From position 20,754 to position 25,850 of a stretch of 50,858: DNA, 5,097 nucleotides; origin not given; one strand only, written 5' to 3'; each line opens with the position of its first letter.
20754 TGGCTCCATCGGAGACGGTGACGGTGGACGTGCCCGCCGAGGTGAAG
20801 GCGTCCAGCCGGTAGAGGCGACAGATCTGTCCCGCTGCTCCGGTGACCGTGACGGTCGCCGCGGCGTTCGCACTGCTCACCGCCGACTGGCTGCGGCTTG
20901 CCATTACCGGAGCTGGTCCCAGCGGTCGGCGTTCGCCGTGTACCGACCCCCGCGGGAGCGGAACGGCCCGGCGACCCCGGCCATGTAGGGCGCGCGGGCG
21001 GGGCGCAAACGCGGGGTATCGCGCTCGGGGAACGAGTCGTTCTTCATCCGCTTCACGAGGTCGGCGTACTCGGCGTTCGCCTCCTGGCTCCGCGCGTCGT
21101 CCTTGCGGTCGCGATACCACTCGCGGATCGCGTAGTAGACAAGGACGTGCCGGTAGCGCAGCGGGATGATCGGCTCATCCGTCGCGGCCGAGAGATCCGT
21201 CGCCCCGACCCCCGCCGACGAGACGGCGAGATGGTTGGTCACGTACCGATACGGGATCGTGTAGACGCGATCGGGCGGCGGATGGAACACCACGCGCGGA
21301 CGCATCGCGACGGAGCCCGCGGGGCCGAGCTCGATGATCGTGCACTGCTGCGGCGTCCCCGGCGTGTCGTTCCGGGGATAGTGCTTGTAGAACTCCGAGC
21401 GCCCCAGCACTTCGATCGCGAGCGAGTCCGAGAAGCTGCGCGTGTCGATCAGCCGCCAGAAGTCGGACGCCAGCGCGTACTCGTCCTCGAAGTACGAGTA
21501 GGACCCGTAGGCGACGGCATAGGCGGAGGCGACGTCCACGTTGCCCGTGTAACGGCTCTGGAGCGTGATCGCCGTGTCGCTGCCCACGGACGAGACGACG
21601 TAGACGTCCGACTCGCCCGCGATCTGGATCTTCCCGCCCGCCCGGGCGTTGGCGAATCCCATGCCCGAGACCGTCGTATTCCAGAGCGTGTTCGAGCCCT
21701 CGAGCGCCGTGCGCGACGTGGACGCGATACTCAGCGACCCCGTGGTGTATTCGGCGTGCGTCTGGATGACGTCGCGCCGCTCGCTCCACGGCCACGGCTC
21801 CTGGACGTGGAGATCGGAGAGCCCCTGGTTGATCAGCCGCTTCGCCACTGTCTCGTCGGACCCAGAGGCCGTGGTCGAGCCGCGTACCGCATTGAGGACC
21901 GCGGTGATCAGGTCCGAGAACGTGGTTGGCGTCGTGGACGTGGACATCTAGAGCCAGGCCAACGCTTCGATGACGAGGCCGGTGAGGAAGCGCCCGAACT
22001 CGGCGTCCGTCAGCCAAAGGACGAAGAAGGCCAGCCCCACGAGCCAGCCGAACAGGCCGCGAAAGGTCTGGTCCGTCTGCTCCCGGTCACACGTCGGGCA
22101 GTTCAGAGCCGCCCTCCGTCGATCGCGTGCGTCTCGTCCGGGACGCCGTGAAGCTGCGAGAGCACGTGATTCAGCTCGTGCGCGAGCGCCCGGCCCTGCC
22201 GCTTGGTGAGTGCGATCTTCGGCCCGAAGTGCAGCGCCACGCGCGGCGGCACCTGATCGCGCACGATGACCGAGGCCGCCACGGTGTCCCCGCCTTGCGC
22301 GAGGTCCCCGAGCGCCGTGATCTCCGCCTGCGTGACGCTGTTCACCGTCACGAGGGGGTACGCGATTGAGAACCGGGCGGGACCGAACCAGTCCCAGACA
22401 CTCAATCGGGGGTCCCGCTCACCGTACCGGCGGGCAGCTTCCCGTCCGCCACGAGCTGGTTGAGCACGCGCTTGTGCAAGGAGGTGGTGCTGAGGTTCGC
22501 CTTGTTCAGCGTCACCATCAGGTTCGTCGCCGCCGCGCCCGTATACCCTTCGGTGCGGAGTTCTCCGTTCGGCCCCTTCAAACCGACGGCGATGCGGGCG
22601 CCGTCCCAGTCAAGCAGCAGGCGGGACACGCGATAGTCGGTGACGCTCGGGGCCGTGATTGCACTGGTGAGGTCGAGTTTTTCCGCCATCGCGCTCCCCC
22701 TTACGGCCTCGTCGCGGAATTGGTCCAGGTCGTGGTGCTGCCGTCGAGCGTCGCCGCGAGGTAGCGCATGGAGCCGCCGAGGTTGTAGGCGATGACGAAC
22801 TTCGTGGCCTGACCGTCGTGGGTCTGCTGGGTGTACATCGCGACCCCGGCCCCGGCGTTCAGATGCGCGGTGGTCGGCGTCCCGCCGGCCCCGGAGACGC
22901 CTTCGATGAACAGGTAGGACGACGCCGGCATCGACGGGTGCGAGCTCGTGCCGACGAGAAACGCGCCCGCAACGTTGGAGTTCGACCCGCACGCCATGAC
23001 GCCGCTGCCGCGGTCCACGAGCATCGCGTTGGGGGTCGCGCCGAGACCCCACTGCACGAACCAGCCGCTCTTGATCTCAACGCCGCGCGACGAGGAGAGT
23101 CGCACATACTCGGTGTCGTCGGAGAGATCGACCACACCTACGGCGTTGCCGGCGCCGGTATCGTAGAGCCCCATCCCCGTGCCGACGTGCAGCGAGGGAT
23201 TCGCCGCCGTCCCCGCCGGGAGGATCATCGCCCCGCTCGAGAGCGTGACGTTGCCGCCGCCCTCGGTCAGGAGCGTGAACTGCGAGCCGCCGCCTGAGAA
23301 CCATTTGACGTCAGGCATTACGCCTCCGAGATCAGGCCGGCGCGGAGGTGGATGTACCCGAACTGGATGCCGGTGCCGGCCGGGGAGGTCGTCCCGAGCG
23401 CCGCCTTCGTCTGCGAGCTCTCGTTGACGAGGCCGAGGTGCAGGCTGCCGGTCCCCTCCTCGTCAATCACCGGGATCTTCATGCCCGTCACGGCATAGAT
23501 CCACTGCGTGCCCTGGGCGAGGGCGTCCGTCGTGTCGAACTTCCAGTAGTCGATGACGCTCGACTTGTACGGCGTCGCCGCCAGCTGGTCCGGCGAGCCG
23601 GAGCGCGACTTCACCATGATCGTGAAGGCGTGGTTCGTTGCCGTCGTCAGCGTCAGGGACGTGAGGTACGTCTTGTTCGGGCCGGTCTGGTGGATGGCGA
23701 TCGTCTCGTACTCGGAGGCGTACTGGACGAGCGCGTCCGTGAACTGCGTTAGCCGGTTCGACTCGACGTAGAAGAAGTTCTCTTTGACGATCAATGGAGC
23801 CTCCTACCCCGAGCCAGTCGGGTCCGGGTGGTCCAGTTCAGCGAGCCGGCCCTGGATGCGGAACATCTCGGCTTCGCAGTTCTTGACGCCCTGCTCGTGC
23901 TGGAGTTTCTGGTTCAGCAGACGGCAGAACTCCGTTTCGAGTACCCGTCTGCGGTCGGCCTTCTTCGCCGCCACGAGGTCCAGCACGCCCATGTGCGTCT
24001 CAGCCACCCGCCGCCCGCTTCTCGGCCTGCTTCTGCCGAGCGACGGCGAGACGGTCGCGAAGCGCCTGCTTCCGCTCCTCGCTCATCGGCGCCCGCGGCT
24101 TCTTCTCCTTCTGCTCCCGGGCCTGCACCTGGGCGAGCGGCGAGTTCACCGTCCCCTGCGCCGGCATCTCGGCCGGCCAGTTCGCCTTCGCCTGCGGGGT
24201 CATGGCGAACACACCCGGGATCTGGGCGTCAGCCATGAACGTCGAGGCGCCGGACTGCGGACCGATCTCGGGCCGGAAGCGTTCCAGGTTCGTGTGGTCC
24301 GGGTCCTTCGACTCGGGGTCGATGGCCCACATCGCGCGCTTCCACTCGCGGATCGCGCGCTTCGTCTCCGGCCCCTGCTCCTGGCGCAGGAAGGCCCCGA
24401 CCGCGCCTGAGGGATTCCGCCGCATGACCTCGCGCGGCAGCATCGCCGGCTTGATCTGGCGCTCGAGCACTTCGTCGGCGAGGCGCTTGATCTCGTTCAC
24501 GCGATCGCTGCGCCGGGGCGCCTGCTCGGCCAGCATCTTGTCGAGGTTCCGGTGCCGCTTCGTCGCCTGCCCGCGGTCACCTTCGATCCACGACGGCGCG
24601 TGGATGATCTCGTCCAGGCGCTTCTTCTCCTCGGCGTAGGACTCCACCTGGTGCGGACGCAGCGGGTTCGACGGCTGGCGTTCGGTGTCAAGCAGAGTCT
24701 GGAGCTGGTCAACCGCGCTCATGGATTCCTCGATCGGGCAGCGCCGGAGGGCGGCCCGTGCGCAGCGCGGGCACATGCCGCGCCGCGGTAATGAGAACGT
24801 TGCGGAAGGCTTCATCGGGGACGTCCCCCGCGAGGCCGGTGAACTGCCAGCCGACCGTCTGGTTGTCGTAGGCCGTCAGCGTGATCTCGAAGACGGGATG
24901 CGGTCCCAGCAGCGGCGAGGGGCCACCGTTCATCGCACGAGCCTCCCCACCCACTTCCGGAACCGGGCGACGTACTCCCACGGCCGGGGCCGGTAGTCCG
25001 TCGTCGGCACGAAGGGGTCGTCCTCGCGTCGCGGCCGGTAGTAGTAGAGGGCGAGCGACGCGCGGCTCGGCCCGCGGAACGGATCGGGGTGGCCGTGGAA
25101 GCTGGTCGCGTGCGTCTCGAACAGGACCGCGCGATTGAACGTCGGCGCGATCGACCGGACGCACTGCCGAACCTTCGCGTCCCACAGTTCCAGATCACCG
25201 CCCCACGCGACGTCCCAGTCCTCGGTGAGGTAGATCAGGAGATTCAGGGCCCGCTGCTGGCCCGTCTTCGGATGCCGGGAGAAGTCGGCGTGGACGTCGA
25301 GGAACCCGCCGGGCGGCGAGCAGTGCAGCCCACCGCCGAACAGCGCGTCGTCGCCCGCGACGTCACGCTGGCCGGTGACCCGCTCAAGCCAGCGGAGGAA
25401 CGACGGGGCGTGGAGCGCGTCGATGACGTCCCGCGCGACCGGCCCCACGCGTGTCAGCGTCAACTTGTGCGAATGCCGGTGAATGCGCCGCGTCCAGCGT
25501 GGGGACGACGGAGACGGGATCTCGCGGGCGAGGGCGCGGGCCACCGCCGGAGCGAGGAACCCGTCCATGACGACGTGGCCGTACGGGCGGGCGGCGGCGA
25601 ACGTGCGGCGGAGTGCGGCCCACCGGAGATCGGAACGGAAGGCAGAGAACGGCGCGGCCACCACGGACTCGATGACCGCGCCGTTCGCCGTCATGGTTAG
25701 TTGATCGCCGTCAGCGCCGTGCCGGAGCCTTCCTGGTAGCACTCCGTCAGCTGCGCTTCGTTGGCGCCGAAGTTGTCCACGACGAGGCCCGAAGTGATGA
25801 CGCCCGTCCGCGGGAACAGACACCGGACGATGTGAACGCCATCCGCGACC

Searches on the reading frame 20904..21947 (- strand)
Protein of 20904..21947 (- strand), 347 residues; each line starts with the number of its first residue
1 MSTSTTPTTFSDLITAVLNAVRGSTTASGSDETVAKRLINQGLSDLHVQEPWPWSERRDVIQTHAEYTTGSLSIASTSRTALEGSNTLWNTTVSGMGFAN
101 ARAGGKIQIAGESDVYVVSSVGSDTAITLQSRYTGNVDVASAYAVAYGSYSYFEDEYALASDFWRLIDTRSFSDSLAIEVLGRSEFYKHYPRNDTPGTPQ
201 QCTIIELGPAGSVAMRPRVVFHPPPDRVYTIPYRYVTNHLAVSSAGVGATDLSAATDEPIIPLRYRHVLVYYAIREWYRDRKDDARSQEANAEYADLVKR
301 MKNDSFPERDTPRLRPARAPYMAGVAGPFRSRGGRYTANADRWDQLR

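Call 63: search_protein_families(library=pfam, proteins=[window:20904-21947:-], max_evalue=0.01)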
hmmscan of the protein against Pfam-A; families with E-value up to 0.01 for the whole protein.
window:20904-21947:- (347 aa): 2 families
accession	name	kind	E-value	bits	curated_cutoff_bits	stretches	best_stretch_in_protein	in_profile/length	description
PF24175.2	SU10_adaptor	-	4.3e-08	34.3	27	1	156-308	54-183/194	SU10 adaptor protein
PF21602.3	GldM_3rd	-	0.0091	16.7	25.2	0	103-137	37-71/82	GldM third domain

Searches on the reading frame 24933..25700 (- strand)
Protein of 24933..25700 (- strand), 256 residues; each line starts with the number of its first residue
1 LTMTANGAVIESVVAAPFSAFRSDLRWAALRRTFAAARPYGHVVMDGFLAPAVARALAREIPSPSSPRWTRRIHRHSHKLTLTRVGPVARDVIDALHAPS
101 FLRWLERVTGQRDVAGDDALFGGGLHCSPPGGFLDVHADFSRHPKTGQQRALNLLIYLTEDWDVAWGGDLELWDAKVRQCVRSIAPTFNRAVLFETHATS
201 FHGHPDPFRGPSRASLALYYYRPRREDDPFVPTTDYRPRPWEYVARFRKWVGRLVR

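Call 106: search_solved_structures(query=window:24933-25700:-, max_evalue=0.01)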
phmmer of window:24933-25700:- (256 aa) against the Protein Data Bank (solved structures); distinct sequences matched with E-value up to 0.01: 2.
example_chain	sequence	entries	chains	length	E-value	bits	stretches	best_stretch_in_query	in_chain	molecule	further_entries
4nhx_A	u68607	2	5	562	3.4e-06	30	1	148-228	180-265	2-oxoglutarate and iron-dependent oxygenase domain-containing protein 1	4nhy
5v1b_A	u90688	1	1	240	0.0021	20.8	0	144-220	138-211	Egl nine homolog 2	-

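Call 108: find_related_loci(query=window:24933-25700:-, collection=viral_contigs, flank=10000)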
Query window:24933-25700:- (256 aa) in viral_contigs; peptide patterns used: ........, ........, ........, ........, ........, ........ (x = any residue, [..] = any of these).
12 stretches matched a pattern, but none encodes a relative of the query by tblastn (E <= 1e-3).
